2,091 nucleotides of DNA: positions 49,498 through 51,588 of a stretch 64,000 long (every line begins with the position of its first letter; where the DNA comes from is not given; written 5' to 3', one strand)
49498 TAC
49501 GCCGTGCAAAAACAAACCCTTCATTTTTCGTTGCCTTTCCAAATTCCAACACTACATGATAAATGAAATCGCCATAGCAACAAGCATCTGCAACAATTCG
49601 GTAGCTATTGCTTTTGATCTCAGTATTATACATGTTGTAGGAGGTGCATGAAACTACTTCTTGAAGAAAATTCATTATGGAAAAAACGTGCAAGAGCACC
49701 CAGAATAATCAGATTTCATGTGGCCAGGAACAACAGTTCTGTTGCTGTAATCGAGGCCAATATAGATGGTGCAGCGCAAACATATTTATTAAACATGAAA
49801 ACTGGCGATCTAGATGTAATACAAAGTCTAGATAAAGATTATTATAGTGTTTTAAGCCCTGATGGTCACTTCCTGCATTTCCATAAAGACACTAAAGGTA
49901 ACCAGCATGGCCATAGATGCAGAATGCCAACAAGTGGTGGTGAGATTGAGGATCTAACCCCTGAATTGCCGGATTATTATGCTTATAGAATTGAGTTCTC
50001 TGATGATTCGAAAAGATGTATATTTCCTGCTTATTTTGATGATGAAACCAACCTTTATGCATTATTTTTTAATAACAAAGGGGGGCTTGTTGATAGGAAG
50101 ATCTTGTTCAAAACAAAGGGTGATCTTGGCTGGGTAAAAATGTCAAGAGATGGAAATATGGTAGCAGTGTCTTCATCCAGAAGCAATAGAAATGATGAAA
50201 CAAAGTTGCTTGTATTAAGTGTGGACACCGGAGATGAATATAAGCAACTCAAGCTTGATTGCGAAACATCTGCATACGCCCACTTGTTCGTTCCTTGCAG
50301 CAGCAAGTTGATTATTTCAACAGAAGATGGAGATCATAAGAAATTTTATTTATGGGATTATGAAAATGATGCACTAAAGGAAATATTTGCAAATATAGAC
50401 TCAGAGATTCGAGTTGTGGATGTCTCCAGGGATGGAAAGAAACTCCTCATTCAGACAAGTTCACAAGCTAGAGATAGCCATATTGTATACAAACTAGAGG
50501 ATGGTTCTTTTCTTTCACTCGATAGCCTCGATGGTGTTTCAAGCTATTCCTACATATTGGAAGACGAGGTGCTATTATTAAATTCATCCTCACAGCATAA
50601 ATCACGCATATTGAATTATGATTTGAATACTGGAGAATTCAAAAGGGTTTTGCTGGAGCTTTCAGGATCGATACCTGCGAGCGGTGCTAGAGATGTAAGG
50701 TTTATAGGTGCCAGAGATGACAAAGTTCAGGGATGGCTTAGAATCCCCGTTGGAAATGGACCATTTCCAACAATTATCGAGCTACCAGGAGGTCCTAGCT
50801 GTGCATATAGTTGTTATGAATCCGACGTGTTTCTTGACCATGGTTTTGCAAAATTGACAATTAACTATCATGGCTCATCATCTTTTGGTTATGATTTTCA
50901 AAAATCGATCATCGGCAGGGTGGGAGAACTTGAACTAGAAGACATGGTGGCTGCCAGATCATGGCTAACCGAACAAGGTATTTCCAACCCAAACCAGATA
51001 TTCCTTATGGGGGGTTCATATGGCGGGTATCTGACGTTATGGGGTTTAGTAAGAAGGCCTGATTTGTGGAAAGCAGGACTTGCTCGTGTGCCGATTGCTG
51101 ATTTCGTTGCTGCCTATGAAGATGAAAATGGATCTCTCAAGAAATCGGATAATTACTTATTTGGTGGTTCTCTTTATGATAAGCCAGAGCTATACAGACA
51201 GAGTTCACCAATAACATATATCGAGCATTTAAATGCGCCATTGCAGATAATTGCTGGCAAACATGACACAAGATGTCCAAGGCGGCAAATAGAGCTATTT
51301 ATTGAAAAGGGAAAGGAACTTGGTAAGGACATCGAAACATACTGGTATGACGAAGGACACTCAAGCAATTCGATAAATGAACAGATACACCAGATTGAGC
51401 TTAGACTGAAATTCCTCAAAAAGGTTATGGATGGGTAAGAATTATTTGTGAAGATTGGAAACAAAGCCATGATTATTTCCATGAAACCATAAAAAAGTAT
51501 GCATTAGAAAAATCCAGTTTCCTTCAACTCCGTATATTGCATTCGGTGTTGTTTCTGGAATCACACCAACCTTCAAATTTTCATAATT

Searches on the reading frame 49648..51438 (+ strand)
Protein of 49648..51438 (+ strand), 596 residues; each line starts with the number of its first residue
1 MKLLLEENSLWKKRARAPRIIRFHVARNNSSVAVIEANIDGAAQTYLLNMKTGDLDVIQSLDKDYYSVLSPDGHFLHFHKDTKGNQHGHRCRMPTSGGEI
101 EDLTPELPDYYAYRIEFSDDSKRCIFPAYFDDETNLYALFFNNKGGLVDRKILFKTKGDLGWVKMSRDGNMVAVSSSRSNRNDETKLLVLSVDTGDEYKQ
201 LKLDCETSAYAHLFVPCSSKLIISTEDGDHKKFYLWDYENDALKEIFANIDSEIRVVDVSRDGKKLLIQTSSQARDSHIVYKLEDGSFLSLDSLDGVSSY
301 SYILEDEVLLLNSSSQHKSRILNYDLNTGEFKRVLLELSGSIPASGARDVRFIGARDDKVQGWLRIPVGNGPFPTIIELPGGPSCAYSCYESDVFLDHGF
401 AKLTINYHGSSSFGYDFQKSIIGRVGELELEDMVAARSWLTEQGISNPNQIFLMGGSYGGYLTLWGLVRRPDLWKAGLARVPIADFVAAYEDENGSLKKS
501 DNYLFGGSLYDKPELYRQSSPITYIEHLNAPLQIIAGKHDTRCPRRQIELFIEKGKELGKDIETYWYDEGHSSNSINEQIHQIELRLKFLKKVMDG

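Call 67: search_protein_families(library=pfam, proteins=[window:49648-51438:+], max_evalue=0.00001)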
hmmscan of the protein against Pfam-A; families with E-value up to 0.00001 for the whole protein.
window:49648-51438:+ (596 aa): 3 families
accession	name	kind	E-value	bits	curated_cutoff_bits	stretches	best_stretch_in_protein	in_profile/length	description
PF00326.27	Peptidase_S9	-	3.5e-38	131.7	22.6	1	392-595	7-211/213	Prolyl oligopeptidase family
PF20434.5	BD-FAE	-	1.5e-09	38.1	26.8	1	395-553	43-213/215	BD-FAE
PF02129.25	Peptidase_S15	-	1.6e-06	28.4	23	1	391-518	46-164/262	X-Pro dipeptidyl-peptidase (S15 family)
